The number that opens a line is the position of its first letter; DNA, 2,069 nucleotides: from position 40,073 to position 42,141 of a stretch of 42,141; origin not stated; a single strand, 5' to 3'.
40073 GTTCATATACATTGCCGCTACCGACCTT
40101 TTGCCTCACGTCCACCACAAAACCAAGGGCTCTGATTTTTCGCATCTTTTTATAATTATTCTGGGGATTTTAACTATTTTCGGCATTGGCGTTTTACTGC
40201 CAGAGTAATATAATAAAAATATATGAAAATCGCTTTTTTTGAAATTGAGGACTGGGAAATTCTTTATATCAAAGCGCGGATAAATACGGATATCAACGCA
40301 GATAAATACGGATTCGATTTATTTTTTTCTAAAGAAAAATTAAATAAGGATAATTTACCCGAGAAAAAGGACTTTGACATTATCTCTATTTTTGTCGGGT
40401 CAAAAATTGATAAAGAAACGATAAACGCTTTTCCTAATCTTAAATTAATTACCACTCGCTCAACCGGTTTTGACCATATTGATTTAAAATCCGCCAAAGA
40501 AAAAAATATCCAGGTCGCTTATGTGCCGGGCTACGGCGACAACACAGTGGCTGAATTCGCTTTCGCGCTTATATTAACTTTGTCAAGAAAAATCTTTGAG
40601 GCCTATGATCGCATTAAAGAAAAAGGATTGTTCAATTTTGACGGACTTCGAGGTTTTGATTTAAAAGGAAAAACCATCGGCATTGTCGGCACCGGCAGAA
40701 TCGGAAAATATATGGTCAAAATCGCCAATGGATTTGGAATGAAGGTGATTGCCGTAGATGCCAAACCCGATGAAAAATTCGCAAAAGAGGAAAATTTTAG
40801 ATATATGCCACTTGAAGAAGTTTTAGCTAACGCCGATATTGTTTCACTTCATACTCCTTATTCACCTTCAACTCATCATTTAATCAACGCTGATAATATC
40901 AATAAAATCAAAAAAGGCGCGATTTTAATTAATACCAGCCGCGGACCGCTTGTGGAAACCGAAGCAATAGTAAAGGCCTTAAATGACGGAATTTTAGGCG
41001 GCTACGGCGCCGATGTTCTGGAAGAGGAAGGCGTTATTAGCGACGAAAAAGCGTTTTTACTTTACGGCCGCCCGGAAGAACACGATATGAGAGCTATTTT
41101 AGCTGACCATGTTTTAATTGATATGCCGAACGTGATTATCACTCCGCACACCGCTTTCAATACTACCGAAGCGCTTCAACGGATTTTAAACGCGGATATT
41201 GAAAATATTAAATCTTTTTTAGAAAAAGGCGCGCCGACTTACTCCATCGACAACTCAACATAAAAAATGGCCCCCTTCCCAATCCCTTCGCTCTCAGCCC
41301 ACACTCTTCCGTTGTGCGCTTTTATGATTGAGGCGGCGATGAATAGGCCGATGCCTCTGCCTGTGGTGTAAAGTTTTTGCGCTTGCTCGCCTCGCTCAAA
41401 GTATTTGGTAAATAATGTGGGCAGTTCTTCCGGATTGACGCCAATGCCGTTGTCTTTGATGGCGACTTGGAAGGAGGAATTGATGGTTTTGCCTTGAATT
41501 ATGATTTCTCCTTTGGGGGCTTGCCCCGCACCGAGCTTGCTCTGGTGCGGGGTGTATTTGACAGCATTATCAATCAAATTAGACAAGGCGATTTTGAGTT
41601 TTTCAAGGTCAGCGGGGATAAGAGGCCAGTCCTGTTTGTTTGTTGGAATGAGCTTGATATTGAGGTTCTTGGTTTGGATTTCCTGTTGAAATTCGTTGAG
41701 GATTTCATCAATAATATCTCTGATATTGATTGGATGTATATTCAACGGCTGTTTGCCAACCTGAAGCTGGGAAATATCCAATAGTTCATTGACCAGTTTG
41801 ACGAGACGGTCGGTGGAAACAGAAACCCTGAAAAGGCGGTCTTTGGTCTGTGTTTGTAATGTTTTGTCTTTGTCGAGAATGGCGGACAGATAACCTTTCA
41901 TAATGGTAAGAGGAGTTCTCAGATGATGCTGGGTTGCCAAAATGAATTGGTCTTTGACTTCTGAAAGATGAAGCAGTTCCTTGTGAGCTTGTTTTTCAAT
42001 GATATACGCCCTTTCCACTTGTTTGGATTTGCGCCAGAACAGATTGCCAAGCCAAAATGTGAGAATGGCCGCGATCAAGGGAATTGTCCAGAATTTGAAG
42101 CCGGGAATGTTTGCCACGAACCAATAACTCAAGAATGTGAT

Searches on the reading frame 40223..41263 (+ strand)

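Call 11: search_protein_families(library=pfam, proteins=[window:40223-41263:+], max_evalue=0.001)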
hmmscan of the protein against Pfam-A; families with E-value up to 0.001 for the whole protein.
window:40223-41263:+ (346 aa): 6 families
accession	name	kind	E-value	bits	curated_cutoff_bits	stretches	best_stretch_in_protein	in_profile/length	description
PF02826.25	2-Hacid_dh_C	-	5.8e-56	189.1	25.1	1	114-311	1-178/178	D-isomer specific 2-hydroxyacid dehydrogenase, NAD binding domain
PF00389.36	2-Hacid_dh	-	3.2e-27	95.3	24.6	1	32-340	21-131/134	D-isomer specific 2-hydroxyacid dehydrogenase, catalytic domain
PF03446.21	NAD_binding_2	-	1.7e-06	28.5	21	1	151-254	1-108/161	NAD binding domain of 6-phosphogluconate dehydrogenase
PF07991.19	KARI_N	-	6e-06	26.4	20.6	1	147-236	2-92/165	Acetohydroxy acid isomeroreductase, NADPH-binding domain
PF00670.27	AdoHcyase_NAD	-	3.2e-05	24.5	27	1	147-238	21-109/162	S-adenosyl-L-homocysteine hydrolase, NAD binding domain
PF22660.2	RS_preATP-grasp-like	-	0.0004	21.1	27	0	150-184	2-36/98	Ribonucleotide synthetase preATP-grasp domain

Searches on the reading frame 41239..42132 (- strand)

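Call 11: search_protein_families(library=pfam, proteins=[window:41239-42132:-], max_evalue=0.001)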
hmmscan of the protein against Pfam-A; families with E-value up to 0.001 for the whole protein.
window:41239-42132:- (297 aa): 3 families
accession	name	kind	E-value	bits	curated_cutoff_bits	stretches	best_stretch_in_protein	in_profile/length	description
PF02518.31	HATPase_c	-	1.6e-21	77.3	26.4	1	175-295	2-108/111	Histidine kinase-, DNA gyrase B-, and HSP90-like ATPase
PF00512.31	HisKA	-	3.4e-12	46.7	26.9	1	60-124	2-64/66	His Kinase A (phospho-acceptor) domain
PF13589.12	HATPase_c_3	-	0.00014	22.4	25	1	180-270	4-84/137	Histidine kinase-, DNA gyrase B-, and HSP90-like ATPase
